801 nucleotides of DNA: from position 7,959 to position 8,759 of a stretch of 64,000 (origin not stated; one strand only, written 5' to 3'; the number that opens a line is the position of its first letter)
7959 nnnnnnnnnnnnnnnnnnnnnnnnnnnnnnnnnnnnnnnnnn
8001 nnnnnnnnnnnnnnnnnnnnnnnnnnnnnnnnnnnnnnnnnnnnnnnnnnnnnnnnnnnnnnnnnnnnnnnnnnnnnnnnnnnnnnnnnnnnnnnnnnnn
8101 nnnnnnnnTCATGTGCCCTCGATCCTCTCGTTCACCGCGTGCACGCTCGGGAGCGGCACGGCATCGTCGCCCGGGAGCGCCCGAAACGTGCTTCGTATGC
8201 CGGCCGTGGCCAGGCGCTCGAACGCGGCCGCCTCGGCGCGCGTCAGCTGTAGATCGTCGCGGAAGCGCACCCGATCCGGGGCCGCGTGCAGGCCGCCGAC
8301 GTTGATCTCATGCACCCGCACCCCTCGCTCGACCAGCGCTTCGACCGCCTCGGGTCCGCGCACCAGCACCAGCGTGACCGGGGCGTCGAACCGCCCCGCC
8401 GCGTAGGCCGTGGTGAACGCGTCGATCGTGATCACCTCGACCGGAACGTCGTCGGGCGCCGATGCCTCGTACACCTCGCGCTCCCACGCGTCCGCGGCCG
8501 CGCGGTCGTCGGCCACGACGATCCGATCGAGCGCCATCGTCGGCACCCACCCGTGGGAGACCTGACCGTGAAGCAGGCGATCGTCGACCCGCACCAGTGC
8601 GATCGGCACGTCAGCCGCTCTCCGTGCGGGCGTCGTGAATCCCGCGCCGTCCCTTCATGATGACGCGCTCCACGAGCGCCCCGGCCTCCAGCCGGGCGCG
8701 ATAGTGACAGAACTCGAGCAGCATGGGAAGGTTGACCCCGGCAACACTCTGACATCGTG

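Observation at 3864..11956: Transporter-less PTS (EI, HPr, HprK, soluble EIIA/EIIB of the mannose family) attached to rpoN-hpf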

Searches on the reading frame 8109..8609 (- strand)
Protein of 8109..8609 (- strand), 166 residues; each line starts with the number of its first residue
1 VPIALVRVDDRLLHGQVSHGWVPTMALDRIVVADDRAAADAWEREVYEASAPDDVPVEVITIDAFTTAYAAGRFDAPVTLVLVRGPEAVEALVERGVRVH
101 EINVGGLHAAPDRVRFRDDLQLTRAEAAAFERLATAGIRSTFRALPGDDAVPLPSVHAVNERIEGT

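Call 4: search_protein_families(library=pfam, proteins=[window:8109-8609:-])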
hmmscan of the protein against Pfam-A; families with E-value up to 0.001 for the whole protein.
window:8109-8609:- (166 aa): 1 family
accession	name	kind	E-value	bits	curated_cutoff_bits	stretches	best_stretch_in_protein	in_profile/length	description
PF03830.20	PTSIIB_sorb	-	1.2e-38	133.2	27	1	3-148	1-146/148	PTS system sorbose subfamily IIB component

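Call 6: search_protein_families(library=ncbifam, proteins=[window:8109-8609:-])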
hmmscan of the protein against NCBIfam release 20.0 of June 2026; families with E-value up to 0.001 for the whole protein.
window:8109-8609:- (166 aa): 4 families
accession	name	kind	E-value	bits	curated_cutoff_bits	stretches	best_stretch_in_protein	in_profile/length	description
TIGR00854.1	pts-sorbose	subfamily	8.2e-29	100.6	163.6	1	3-151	2-149/150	mannose/fructose/sorbose PTS transporter subunit IIB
NF011670.1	PRK15088.1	equivalog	5.7e-24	84.7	400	1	1-150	163-312/323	PTS mannose transporter subunit IIAB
NF007288.1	PRK09756.1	equivalog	2e-19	70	180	1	3-149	3-149/153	PTS galactosamine transporter subunit IIB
NF008508.1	PRK11425.1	equivalog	1e-17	64.4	180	1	3-151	4-151/157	PTS N-acetylgalactosamine transporter subunit IIB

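Call 7: find_homologous_proteins(query=window:8109-8609:-, max_evalue=0.00001)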
Query window:8109-8609:- (166 aa): 64 proteins with E <= 0.00001 among 1232 candidates.
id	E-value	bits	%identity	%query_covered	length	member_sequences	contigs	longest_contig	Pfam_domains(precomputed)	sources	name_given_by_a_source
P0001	2.8e-100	351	100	100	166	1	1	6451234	PF03830.21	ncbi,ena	-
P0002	1.5e-40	157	50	94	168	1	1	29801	PF03830.21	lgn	-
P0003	5.6e-40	155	49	96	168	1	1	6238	PF03830.21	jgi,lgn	-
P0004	1.6e-37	147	49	92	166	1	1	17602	PF03830.21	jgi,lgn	jgi:mannose/fructose/N-acetylgalactosamine-specific phosphotransferase system component IIB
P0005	8.8e-34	135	47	89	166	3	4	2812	PF03830.21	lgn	-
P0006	4.9e-28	116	45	89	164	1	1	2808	PF03830.21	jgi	jgi:mannose/fructose/N-acetylgalactosamine-specific phosphotransferase system component IIB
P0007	7.4e-28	115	50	89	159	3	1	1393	PF03830.21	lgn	-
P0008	6.5e-26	109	47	93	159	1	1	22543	PF03830.21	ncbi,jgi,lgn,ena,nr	ncbi:MAG TPA: PTS sugar transporter subunit IIB [Candidatus Saccharimonadales bacterium]|nr:PTS suga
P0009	1.6e-24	105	42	88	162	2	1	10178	PF03830.21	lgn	-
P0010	1.6e-23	101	45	89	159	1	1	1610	PF03830.21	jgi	jgi:PTS system mannose-specific IIB component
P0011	9.1e-23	99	45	89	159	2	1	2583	PF03830.21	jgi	jgi:mannose PTS system EIIAB component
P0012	4.4e-22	97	38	95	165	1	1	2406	PF03830.21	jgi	-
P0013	6.2e-22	96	41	88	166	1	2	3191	PF03830.21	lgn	-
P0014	1.4e-21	95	43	89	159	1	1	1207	PF03830.21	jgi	jgi:mannose PTS system EIIAB component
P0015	2.7e-21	94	37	98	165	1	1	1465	PF03830.21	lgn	-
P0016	2.8e-21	94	39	89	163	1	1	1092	PF03830.21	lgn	-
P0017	5.7e-21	93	40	87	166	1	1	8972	PF03830.21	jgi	jgi:mannose/fructose/N-acetylgalactosamine-specific phosphotransferase system component IIB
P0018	7.5e-21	93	41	97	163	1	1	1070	PF03830.21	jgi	-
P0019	1.0e-20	92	40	89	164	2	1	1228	PF03830.21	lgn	-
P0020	1.8e-20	91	39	92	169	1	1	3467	PF03830.21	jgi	jgi:mannose/fructose/N-acetylgalactosamine-specific phosphotransferase system component IIB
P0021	4.8e-20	90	38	95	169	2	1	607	PF03830.21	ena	-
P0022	5.2e-20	90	42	89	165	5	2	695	PF03830.21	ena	-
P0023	6.5e-20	90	39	89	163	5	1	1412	PF03830.21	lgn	-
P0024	8.5e-20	89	41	92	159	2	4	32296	PF03830.21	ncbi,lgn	-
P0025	9.0e-20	89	41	87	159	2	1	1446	PF03830.21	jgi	jgi:mannose/fructose/N-acetylgalactosamine-specific phosphotransferase system component IIB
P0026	1.9e-19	88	40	89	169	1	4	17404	PF03830.21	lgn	-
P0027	3.3e-19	87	44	86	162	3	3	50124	PF03830.21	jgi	jgi:PTS system mannose-specific IIB component/fructoselysine and glucoselysine-specific PTS system I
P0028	7.7e-19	86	42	89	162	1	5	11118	PF03830.21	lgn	-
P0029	1.5e-18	85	41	92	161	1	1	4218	PF03830.21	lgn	-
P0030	1.9e-17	82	41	88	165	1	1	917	PF03830.21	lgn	-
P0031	2.2e-17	81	39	86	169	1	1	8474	PF03830.21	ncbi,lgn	-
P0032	2.9e-17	81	38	88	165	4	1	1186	PF03830.21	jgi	jgi:mannose/fructose/N-acetylgalactosamine-specific phosphotransferase system component IIB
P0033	4.3e-17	81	39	86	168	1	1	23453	PF03830.21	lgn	-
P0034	5.6e-17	80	38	91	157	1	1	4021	PF03830.21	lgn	-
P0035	6.8e-17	80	41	83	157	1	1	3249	PF03830.21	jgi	jgi:mannose/fructose/N-acetylgalactosamine-specific phosphotransferase system component IIB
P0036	1.1e-16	79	37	88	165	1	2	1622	PF03830.21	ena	-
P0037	1.5e-16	79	42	84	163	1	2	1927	PF03830.21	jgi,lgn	jgi:mannose/fructose/N-acetylgalactosamine-specific phosphotransferase system component IIB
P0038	1.7e-16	79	37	93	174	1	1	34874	PF03830.21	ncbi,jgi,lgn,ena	-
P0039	2.0e-16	78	37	90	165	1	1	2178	PF03830.21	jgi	jgi:PTS system mannose-specific IIB component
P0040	3.3e-16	78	39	89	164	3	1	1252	PF03830.21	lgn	-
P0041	5.7e-16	77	41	93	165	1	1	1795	PF03830.21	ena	-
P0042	7.9e-16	76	39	88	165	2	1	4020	PF03830.21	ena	-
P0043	8.5e-16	76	36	91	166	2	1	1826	PF03830.21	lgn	-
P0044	1.5e-15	75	39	88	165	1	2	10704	PF03830.21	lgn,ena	-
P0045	1.6e-15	75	39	89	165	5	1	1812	PF03830.21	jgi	-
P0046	1.8e-15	75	39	92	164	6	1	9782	PF03830.21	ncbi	-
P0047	3.0e-15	75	37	98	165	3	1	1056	PF03830.21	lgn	-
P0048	3.5e-15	74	39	88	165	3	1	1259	PF03830.21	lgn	-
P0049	8.7e-15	73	39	88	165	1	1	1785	PF03830.21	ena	-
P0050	8.8e-15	73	39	88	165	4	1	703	PF03830.21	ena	-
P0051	9.7e-15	73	33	90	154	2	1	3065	PF03830.21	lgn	-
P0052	1.1e-14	73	40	88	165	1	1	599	PF03830.21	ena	-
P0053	1.8e-14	72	39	88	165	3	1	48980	PF03830.21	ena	-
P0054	2.0e-14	72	38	88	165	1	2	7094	PF03830.21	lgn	-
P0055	3.3e-14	71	40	72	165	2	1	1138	PF03830.21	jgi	-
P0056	4.1e-14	71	37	86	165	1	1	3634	PF03830.21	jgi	jgi:mannose/fructose/N-acetylgalactosamine-specific phosphotransferase system component IIB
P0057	6.2e-14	70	38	88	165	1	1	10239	PF03830.21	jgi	jgi:PTS system mannose-specific IIB component/fructoselysine and glucoselysine-specific PTS system I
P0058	6.5e-14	70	38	88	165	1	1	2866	PF03830.21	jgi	-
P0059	2.1e-13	69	37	88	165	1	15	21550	PF03830.21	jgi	jgi:mannose/fructose/N-acetylgalactosamine-specific phosphotransferase system component IIB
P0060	2.9e-13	68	37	88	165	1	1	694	PF03830.21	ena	-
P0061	4.6e-13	67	37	88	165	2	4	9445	PF03830.21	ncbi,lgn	-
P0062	5.6e-13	67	38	88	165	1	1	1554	PF03830.21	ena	-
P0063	5.2e-12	64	28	92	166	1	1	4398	PF03830.21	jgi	jgi:mannose/fructose/N-acetylgalactosamine-specific phosphotransferase system component IIB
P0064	1.8e-9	56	27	90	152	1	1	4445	PF03830.21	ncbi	ncbi:MAG: PTS sugar transporter subunit IIB [Thermodesulfobacteriota bacterium]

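Call 8: find_encoding_contigs(protein=P0001, flank=10000, max_places=3)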
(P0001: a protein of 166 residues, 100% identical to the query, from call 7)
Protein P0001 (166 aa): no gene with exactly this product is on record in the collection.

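Call 9: find_encoding_contigs(protein=P0002, flank=10000, max_places=3)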
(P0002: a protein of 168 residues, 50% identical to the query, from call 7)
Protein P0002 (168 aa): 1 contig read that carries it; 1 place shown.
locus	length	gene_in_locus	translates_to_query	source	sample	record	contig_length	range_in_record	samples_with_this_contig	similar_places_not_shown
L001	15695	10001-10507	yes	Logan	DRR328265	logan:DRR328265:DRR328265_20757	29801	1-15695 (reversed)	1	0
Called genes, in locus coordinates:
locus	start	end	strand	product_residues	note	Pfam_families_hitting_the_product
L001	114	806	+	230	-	PF01128:IspD (faint), PF02348:CTP_transf_3, PF12804:NTP_transf_3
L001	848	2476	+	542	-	PF06418:CTP_synth_N, PF00117:GATase, PF07722:Peptidase_C26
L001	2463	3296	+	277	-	PF00793:DAHP_synth_1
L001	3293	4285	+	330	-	PF01380:SIS, PF00571:CBS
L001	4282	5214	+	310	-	PF03279:Lip_A_acyltrans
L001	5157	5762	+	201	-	PF06835:LptC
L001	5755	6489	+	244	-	PF00005:ABC_tran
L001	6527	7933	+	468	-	PF00309:Sigma54_AID, PF04963:Sigma54_CBD, PF04552:Sigma54_DBD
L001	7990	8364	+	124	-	PF02482:Ribosomal_S30AE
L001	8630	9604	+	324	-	PF02603:Hpr_kinase_N, PF07475:Hpr_kinase_C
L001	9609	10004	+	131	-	PF03610:EIIA-man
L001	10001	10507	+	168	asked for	PF03830:PTSIIB_sorb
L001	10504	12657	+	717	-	PF03065:Glyco_hydro_57, PF09094:AmyA-A_glucT_m, PF09095:AmyA-gluTrfs_C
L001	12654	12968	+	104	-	PF00381:PTS-HPr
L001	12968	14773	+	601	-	PF05524:PEP-utilisers_N, PF00391:PEP-utilizers, PF02896:PEP-utilizers_C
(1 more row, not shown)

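Call 12: find_related_loci(query=A1, collection=genome_contigs, flank=10000)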
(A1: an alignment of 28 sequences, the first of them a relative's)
Query A1 (166 aa) in genome_contigs; peptide patterns used: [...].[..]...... (x = any residue, [..] = any of these).
592 stretches matched a pattern; 439 encode a relative of the query (tblastn E <= 1e-3); the best 80 are kept; 80 distinct loci.
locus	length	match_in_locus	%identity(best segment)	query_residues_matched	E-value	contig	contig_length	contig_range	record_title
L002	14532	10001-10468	37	1-156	2e-28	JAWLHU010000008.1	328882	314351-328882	MAG: Symbiobacteriaceae bacterium isolate 30dZY2.bin.8 NODE_73_length_328882_cov_38.925571, whole genome shotgun sequenc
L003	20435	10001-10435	46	5-148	1e-28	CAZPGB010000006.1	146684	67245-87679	MAG TPA_asm: uncultured bacterium isolate SRP141376_co4_320 genome assembly, contig: NODE_114_length_146684_cov_37.21977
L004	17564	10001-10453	36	3-153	3e-26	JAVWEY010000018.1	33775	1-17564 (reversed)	MAG: Erysipelotrichaceae bacterium isolate CGS1Y1-bin30 NODE_18_length_33775_cov_11.887887, whole genome shotgun sequenc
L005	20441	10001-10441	37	3-151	2e-27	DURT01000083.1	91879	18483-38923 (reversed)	MAG TPA_asm: Tissierellia bacterium isolate AS25fmACSIPFO_90 55666_AS25, whole genome shotgun sequence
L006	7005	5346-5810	47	1-155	2e-26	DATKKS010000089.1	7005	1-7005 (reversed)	MAG TPA_asm: Candidatus Saccharimonadales bacterium isolate SMAG_U14664 k141_4492566, whole genome shotgun sequence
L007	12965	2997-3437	36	5-153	2e-26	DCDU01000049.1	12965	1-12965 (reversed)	MAG TPA_asm: Firmicutes bacterium UBA1047 UBA1047_contig_5255, whole genome shotgun sequence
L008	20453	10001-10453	30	1-151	1e-24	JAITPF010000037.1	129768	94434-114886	MAG: Endomicrobium sp. isolate Po218_bin97 k119_727443, whole genome shotgun sequence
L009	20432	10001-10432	37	5-151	1e-25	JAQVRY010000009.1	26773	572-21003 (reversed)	MAG: Tissierellia bacterium isolate STF1_261 NODE_4081_length_26773_cov_50.568416_Sandtown_F1, whole genome shotgun sequ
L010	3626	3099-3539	37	5-153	1e-25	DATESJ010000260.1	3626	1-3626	MAG TPA_asm: Sedimentibacter sp. isolate SMAG_U9098 k141_702690, whole genome shotgun sequence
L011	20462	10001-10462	40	1-153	2e-25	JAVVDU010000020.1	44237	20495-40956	MAG: Gemmatimonadota bacterium isolate TamC13-03 NODE_656_length_44237_cov_46.037255, whole genome shotgun sequence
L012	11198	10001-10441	34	3-151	3e-25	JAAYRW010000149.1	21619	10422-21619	MAG: Tissierellia bacterium isolate AS23ysBPME_255 267330_AS23, whole genome shotgun sequence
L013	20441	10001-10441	32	3-151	3e-23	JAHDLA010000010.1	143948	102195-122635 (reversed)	MAG: Sedimentibacter sp. isolate LM3-B4.1 k141_43612, whole genome shotgun sequence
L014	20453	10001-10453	44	3-153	2e-25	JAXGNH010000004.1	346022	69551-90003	MAG: Anaerolineae bacterium isolate AnMBR.bin251 bin251_4, whole genome shotgun sequence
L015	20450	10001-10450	32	3-153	6e-25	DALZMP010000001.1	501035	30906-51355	MAG TPA_asm: Sedimentibacter sp. isolate CTOTU47533 NODE_3_length_501035_cov_9.323175, whole genome shotgun sequence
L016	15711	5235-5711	30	5-163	4e-22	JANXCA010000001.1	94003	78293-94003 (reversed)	MAG: Endomicrobia bacterium isolate SKYB53 NODE_1_length_94003_cov_6.361806, whole genome shotgun sequence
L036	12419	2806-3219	38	1-138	2e-22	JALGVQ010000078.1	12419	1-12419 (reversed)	MAG: bacterium isolate Meg19_1012_Bin_119 Meg19_1012_Bin_119_scaffold_16188, whole genome shotgun sequence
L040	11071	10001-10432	38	3-146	2e-22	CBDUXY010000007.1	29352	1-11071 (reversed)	MAG TPA_asm: uncultured bacterium isolate SRR22302371_concoct_77 genome assembly, contig: ERZ26661859.849, whole genome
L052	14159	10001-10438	35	3-148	2e-21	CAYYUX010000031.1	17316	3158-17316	MAG TPA_asm: uncultured Thermodesulfobacteriota bacterium isolate SRP216583_co1_141 genome assembly, contig: NODE_2751_l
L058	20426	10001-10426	31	5-146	8e-21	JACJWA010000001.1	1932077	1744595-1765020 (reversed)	MAG: Calditrichaeota bacterium isolate HK-STAS-AABM5-4 HK-STAS-AABM5-4_1, whole genome shotgun sequence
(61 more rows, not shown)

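Call 25: search_protein_families(library=pfam, proteins=[L003:12835-14466:+, L003:10499-12832:+], max_evalue=0.01)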
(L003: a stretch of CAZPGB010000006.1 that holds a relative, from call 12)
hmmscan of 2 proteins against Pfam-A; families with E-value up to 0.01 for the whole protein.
L003:12835-14466:+ (543 aa): 1 family
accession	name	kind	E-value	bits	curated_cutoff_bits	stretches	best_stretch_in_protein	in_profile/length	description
PF03609.19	EII-Sor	-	4.6e-12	46.3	26.3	1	51-162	4-109/233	PTS system sorbose-specific iic component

L003:10499-12832:+ (777 aa): 4 families
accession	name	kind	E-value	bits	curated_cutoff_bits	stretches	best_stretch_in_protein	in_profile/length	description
PF09095.17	AmyA-gluTrfs_C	-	3.9e-57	194.5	22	1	448-731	1-275/284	Alpha-amylase/4-alpha-glucanotransferase, C-terminal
PF03065.20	Glyco_hydro_57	-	2e-35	123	21.2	1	43-306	1-291/291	Glycosyl hydrolase family 57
PF09094.16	AmyA-A_glucT_m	-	5.2e-28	97.7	27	1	349-430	1-79/80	Alpha-amylase/4-alpha-glucanotransferase, middle domain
PF01074.27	Glyco_hydro_38N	-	4.1e-06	26.9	25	1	61-158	23-119/270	Glycosyl hydrolases family 38 N-terminal domain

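Call 26: find_encoding_contigs(protein=P0004, flank=10000, max_places=2)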
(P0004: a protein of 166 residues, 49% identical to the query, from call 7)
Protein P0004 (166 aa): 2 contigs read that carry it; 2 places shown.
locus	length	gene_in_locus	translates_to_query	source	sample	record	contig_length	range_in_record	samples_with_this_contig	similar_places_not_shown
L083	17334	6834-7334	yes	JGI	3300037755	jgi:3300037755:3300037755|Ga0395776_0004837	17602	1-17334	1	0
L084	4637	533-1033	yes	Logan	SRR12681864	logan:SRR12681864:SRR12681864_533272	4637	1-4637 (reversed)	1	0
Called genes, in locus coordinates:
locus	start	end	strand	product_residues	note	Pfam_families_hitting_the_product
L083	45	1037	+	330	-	PF01380:SIS, PF00571:CBS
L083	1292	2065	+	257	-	PF03279:Lip_A_acyltrans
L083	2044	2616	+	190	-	PF06835:LptC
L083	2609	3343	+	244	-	PF00005:ABC_tran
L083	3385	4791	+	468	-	PF00309:Sigma54_AID, PF04963:Sigma54_CBD, PF04552:Sigma54_DBD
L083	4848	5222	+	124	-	PF02482:Ribosomal_S30AE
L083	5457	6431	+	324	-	PF02603:Hpr_kinase_N, PF07475:Hpr_kinase_C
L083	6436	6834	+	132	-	PF03610:EIIA-man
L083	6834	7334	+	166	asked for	PF03830:PTSIIB_sorb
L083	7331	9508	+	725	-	PF03065:Glyco_hydro_57, PF09094:AmyA-A_glucT_m, PF09095:AmyA-gluTrfs_C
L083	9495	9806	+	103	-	PF00381:PTS-HPr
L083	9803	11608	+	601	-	PF05524:PEP-utilisers_N, PF00391:PEP-utilizers, PF02896:PEP-utilizers_C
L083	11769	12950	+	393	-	PF00438:S-AdoMet_synt_N, PF02772:S-AdoMet_synt_M, PF02773:S-AdoMet_synt_C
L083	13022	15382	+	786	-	PF13491:FtsK_4TM (faint), PF17854:FtsK_alpha, PF01580:FtsK_SpoIIIE, PF09397:FtsK_gamma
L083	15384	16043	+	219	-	PF03548:LolA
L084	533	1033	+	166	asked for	PF03830:PTSIIB_sorb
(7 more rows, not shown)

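Call 27: find_encoding_contigs(protein=P0008, flank=10000, max_places=2)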
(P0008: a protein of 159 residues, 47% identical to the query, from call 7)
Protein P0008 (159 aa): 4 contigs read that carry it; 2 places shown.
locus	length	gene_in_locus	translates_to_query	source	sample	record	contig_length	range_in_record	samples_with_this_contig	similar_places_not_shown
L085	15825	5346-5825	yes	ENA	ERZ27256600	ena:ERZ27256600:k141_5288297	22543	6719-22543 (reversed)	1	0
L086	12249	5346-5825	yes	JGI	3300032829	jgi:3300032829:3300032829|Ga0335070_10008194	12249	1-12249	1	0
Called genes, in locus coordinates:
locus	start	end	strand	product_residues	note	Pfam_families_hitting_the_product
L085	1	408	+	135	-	PF00571:CBS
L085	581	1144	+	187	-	PF06835:LptC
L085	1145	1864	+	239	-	PF00005:ABC_tran, PF13304:AAA_21 (faint)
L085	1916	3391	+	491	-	PF00309:Sigma54_AID, PF04963:Sigma54_CBD, PF04552:Sigma54_DBD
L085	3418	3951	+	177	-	PF02482:Ribosomal_S30AE, PF16321:Ribosom_S30AE_C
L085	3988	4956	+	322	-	PF02603:Hpr_kinase_N, PF07475:Hpr_kinase_C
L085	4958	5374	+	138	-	PF03610:EIIA-man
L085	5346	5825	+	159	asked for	PF03830:PTSIIB_sorb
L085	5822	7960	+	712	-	PF01074:Glyco_hydro_38N (weak), PF03065:Glyco_hydro_57, PF09094:AmyA-A_glucT_m, PF09095:AmyA-gluTrfs_C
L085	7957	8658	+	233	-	PF03609:EII-Sor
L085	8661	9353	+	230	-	PF03613:EIID-AGA (weak)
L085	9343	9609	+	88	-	PF00381:PTS-HPr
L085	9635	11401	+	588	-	PF05524:PEP-utilisers_N, PF00391:PEP-utilizers, PF02896:PEP-utilizers_C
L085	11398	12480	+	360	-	PF01380:SIS (weak), PF10432:bact-PGI_C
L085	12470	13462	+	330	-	PF00483:NTP_transferase, PF01128:IspD (weak), PF12804:NTP_transf_3, PF25087:GMPPB_C (faint)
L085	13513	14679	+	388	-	PF00438:S-AdoMet_synt_N, PF02772:S-AdoMet_synt_M, PF02773:S-AdoMet_synt_C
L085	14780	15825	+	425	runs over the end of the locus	PF05221:AdoHcyase, PF02826:2-Hacid_dh_C, PF00670:AdoHcyase_NAD, PF07991:KARI_N (weak)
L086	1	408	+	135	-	PF00571:CBS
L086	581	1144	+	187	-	PF06835:LptC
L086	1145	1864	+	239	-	PF00005:ABC_tran, PF13304:AAA_21 (faint)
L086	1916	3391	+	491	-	PF00309:Sigma54_AID, PF04963:Sigma54_CBD, PF04552:Sigma54_DBD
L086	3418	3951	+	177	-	PF02482:Ribosomal_S30AE, PF16321:Ribosom_S30AE_C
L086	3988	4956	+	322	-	PF02603:Hpr_kinase_N, PF07475:Hpr_kinase_C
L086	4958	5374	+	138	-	PF03610:EIIA-man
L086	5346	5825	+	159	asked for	PF03830:PTSIIB_sorb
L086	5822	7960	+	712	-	PF01074:Glyco_hydro_38N (weak), PF03065:Glyco_hydro_57, PF09094:AmyA-A_glucT_m, PF09095:AmyA-gluTrfs_C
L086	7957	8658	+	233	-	PF03609:EII-Sor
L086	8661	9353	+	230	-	PF03613:EIID-AGA (weak)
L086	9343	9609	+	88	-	PF00381:PTS-HPr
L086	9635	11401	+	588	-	PF05524:PEP-utilisers_N, PF00391:PEP-utilizers, PF02896:PEP-utilizers_C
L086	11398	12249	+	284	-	?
